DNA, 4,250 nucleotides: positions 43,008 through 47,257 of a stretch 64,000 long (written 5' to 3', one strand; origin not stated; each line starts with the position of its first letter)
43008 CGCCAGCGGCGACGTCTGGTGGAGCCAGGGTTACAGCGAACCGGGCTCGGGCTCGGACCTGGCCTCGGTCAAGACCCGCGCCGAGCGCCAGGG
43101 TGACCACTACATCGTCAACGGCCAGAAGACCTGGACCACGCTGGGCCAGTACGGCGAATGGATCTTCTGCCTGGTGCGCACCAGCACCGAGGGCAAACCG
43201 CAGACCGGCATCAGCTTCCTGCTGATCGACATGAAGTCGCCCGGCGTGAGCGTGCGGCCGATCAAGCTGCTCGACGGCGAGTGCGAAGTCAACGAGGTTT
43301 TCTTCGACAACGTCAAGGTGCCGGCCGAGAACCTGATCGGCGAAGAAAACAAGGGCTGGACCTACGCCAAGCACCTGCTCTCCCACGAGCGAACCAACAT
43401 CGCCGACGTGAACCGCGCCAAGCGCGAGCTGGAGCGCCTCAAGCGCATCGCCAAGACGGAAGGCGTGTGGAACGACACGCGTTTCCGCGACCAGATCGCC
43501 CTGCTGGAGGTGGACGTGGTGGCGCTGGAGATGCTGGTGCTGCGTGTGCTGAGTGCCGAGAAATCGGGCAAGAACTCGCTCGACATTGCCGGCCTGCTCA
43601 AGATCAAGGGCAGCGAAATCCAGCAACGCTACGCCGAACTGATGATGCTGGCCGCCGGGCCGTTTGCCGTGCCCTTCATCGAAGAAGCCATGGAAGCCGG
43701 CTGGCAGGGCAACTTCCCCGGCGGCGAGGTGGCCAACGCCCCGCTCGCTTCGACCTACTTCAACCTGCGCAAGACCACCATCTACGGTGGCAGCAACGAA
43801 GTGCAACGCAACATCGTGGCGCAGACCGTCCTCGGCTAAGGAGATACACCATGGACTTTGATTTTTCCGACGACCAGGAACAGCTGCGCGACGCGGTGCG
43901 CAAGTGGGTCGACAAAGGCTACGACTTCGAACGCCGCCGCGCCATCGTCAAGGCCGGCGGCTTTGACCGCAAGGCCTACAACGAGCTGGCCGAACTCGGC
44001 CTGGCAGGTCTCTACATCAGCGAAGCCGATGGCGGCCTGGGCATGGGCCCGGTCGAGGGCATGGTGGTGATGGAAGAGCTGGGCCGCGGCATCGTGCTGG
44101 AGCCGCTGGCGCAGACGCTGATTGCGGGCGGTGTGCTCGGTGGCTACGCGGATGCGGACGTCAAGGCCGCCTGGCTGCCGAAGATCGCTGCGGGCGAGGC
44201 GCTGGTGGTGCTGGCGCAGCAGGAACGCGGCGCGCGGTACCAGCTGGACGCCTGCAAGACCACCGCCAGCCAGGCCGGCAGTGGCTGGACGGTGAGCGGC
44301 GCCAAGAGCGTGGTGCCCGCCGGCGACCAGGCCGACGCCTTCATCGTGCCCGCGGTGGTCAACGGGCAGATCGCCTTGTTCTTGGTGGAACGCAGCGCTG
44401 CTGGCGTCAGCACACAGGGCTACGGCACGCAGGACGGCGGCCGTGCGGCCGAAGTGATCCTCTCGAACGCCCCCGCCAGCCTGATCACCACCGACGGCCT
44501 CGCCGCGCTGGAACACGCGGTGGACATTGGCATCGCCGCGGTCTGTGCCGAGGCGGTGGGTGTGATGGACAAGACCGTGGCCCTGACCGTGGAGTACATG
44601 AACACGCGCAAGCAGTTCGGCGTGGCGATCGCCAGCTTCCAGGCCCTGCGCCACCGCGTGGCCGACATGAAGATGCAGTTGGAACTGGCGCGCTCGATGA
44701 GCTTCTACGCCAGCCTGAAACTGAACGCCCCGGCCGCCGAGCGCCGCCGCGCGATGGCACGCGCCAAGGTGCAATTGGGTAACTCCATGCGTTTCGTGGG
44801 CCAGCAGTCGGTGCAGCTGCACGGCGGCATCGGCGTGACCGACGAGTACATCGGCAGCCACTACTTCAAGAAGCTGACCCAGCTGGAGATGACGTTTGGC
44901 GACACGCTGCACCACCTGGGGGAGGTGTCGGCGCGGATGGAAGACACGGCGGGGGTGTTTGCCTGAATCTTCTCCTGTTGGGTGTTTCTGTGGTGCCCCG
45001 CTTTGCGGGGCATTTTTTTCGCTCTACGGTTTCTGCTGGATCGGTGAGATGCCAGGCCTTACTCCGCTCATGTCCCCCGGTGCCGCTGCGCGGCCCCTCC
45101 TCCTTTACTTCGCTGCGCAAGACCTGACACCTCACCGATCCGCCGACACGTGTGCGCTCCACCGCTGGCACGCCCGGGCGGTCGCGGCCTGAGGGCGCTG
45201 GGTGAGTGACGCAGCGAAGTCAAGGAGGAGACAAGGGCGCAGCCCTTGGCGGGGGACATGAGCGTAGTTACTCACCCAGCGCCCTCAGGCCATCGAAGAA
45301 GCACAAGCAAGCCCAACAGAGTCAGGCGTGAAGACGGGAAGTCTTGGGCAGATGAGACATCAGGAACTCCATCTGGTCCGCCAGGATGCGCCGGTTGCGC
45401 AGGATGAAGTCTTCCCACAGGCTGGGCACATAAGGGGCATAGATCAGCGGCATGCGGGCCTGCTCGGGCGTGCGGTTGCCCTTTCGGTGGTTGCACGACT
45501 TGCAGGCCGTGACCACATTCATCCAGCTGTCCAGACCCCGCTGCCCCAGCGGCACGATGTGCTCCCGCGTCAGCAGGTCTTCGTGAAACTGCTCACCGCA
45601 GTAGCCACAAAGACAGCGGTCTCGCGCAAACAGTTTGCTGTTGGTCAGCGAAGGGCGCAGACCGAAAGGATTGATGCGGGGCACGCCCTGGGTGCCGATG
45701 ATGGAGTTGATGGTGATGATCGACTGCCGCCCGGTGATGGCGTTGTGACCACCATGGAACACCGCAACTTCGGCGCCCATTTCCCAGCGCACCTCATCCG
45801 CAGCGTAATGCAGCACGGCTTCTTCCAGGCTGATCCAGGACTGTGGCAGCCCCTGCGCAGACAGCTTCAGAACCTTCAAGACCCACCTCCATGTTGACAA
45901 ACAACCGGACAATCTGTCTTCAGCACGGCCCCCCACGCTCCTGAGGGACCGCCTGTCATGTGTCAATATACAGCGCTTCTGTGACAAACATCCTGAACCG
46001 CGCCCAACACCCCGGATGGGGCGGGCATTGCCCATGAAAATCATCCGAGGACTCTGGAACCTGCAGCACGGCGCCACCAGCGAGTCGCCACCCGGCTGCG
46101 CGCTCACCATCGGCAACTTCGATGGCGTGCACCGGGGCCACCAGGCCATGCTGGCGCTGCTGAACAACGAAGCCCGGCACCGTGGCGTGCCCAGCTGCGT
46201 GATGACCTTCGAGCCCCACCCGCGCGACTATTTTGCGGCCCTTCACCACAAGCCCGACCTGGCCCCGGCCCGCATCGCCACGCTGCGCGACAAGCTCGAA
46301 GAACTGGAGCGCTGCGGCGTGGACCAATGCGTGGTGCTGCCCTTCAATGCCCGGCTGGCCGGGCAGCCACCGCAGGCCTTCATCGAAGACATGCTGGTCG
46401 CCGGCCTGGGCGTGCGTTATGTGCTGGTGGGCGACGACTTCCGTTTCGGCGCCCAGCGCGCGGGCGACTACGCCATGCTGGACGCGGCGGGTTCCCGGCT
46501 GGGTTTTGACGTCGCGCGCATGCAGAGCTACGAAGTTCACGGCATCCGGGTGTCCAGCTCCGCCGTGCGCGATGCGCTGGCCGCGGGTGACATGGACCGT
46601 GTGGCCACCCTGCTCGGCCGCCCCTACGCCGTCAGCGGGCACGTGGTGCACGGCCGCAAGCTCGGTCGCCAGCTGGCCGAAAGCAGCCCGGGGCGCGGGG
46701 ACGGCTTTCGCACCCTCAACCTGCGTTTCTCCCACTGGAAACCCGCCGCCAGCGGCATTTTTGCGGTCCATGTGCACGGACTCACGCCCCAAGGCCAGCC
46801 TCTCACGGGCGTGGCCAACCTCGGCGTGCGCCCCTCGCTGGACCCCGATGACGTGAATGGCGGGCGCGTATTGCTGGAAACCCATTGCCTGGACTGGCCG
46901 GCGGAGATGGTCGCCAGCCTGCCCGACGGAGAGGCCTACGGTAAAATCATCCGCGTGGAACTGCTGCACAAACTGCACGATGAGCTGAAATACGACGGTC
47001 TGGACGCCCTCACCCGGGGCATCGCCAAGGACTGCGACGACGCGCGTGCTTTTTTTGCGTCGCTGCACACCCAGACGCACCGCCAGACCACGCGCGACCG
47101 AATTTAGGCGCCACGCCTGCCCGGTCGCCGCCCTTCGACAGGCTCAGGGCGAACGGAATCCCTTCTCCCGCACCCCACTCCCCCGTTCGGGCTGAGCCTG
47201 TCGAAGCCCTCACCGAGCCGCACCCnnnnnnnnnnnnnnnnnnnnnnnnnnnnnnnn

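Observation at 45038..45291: Repeat family with a conserved core clamped by copy-specific ~23-bp inverted arms (locus 1)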

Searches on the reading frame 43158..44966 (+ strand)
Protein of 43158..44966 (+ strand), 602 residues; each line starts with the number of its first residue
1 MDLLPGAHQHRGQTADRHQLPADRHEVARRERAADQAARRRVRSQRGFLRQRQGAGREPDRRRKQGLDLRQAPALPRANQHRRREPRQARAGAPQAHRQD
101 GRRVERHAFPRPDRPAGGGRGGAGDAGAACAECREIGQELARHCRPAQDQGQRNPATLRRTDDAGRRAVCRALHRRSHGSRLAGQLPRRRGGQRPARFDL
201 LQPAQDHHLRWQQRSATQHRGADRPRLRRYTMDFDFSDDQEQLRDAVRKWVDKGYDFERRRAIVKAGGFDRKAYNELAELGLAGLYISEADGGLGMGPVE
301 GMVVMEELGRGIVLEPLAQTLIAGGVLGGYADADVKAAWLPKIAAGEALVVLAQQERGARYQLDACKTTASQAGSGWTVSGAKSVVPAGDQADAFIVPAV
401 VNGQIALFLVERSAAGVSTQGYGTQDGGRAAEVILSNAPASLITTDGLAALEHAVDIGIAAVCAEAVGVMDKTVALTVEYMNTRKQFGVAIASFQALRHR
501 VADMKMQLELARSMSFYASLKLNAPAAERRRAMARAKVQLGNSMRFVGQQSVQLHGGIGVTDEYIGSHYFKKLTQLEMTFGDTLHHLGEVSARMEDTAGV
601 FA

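Call 19: search_protein_families(library=pfam, proteins=[window:43158-44966:+], max_evalue=0.001)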
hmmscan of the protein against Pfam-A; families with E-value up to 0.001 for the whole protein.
window:43158-44966:+ (602 aa): 3 families
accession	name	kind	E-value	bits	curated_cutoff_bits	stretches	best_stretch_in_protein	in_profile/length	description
PF00441.29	Acyl-CoA_dh_1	-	5.6e-21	75.7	22.4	1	446-582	2-137/150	Acyl-CoA dehydrogenase, C-terminal domain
PF02771.21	Acyl-CoA_dh_N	-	4.1e-20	72.7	22.9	1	237-347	1-113/113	Acyl-CoA dehydrogenase, N-terminal domain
PF02770.24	Acyl-CoA_dh_M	-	6.3e-08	33.1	33.3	1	356-430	6-86/97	Acyl-CoA dehydrogenase, middle domain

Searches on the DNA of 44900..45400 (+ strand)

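Call 4: search_rna_families(source=window, start=44900, end=45400, threshold=evalue, max_evalue=10, show_alignments=3)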
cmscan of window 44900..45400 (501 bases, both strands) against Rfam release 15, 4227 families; matches with E-value up to 10: 9.
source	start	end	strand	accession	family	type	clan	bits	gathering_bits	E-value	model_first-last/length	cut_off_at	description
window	45188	45289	+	RF03808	mir-3957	Gene; miRNA;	-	26.2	84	0.012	1-77/77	no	mir-3957 microRNA precursor family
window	45164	45318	-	RF04119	MIR1858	Gene; miRNA;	-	22.4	137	0.19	1-197/197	no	MIR1858 microRNA precursor family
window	45183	45293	-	RF04168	MIR839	Gene; miRNA;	-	21.9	200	0.038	1-267/267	no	MIR839 microRNA precursor family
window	44993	45071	-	RF02236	asX2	Gene; sRNA;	-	19.8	70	0.17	1-87/87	no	Xanthomonas sRNA asX2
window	44987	45014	+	RF00195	RsmY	Gene; sRNA;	CL00106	18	57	0.035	93-121/121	no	RsmY RNA family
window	45048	45131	-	RF03736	mir-3130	Gene; miRNA;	-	15.3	95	5.1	1-75/75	no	mir-3130 microRNA precursor family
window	44994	45048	+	RF02843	RefA5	Gene; antisense;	-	14.4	91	3.2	1-68/68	no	Enterococcus sRNA A5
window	44900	45019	+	RF00022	GcvB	Gene;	-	11.2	42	6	22-204/204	5'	GcvB RNA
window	44996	45023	+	RF02401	ClpQY_promoter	Cis-reg;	-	11.2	42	7.7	1-32/57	no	ClpQY promoter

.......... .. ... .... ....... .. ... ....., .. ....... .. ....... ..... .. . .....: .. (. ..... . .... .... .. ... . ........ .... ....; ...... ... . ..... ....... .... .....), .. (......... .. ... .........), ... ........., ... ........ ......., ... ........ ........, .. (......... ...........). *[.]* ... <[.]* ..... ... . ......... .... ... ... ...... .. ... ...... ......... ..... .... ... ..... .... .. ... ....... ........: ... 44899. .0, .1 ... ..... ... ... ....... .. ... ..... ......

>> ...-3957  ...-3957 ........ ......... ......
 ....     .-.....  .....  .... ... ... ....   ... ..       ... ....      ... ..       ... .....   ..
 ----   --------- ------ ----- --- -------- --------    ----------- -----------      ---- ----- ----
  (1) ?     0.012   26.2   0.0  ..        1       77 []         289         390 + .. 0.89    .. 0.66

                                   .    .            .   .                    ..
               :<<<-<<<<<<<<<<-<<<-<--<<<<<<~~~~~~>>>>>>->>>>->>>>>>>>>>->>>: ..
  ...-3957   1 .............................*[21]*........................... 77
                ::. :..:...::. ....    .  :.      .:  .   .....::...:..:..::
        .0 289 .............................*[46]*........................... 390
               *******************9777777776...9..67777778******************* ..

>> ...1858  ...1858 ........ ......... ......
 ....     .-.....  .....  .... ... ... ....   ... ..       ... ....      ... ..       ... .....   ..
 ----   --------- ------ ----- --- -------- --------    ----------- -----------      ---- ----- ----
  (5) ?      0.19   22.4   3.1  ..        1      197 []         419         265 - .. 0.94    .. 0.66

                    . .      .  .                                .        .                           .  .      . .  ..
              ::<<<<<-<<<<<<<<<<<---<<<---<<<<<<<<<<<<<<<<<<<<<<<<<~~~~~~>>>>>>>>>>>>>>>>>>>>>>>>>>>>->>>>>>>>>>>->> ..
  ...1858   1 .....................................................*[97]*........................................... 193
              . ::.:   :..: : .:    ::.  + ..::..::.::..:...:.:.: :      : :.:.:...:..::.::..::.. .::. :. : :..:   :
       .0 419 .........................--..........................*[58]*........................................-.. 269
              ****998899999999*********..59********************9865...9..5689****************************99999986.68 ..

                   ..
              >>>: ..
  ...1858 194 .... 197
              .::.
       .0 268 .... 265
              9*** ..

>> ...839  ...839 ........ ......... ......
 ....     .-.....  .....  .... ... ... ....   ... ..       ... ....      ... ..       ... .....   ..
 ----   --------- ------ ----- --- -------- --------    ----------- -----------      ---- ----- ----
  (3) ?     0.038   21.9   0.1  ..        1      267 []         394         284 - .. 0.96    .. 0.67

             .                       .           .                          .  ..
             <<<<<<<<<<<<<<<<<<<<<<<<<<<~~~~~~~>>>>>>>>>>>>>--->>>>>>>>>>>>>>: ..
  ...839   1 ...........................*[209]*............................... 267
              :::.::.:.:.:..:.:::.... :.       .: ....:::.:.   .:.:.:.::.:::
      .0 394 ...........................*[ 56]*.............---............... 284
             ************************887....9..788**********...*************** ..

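Call 77: build_rna_model(alignment_id=A1, structure=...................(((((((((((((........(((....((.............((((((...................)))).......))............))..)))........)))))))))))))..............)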
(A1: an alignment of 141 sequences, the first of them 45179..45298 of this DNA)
Model R1 built from alignment A1 (141 sequences, 154 columns); structure: as given.
model positions 116; base pairs 24; branch points 0; effective number of sequences 8.31; information 0.59 bits per position. Calibrated on 0.2 Mb of random sequence (short: E-values are rough).
structure used (alignment columns):
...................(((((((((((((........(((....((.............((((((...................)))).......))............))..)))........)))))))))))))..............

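Call 78: search_with_rna_model(model_id=R1, source=window, max_evalue=1, filters=off)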
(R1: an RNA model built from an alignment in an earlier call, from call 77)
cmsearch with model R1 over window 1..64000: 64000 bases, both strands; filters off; matches with E-value up to 1: 13.
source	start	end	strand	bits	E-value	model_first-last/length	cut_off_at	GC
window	45179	45298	+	98.2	3.8e-20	1-116/116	no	0.67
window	60480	60593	-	94.2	3.2e-19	1-116/116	no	0.67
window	45031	45148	-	83.6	9.2e-17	1-116/116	no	0.64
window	60631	60742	+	83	1.2e-16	1-116/116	no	0.73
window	60480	60593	+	23.2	0.0075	1-116/116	no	0.67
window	45179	45298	-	23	0.0085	1-116/116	no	0.67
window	47126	47213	+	19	0.073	1-116/116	no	0.69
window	35788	35856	+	17.1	0.2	1-116/116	no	0.71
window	47126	47213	-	16.3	0.3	1-116/116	no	0.69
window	9314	9389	-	16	0.36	1-116/116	no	0.63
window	9315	9388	+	16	0.36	1-116/116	no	0.62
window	43637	43739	+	15.4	0.47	1-116/116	no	0.67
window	39106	39203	-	14.1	0.94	1-116/116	no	0.7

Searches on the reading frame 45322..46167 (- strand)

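Call 19: search_protein_families(library=pfam, proteins=[window:45322-46167:-], max_evalue=0.001)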
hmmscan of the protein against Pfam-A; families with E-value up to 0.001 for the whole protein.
window:45322-46167:- (281 aa): 3 families
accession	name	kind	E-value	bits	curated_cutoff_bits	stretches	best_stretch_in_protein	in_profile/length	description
PF14279.12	HNH_5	-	2.6e-12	46.9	27.5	1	187-240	1-54/56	HNH endonuclease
PF01844.29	HNH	-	1.3e-11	44.9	21.4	1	187-232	1-47/47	HNH endonuclease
PF13395.12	HNH_4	-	1e-06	29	22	1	187-234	1-53/54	HNH endonuclease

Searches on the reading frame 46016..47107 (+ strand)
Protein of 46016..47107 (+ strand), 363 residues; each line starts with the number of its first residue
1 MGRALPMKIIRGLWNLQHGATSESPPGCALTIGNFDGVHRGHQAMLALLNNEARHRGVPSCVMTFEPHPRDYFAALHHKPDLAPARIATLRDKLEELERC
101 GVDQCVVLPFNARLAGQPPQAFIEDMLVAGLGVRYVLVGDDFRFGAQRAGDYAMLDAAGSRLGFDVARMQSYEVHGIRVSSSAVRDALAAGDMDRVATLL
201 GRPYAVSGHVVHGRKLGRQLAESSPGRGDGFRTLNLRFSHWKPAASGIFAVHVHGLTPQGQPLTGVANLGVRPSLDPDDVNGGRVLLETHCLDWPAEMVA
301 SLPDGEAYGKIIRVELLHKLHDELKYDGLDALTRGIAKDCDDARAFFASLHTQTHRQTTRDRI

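Call 19: search_protein_families(library=pfam, proteins=[window:46016-47107:+], max_evalue=0.001)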
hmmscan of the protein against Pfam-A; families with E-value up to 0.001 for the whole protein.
window:46016-47107:+ (363 aa): 2 families
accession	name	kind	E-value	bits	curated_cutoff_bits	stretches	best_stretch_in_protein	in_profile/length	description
PF06574.18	FAD_syn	-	3.4e-51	173.6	27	1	23-182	3-157/158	FAD synthetase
PF01687.23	Flavokinase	-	3.7e-25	89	19.6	1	200-347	1-124/124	Riboflavin kinase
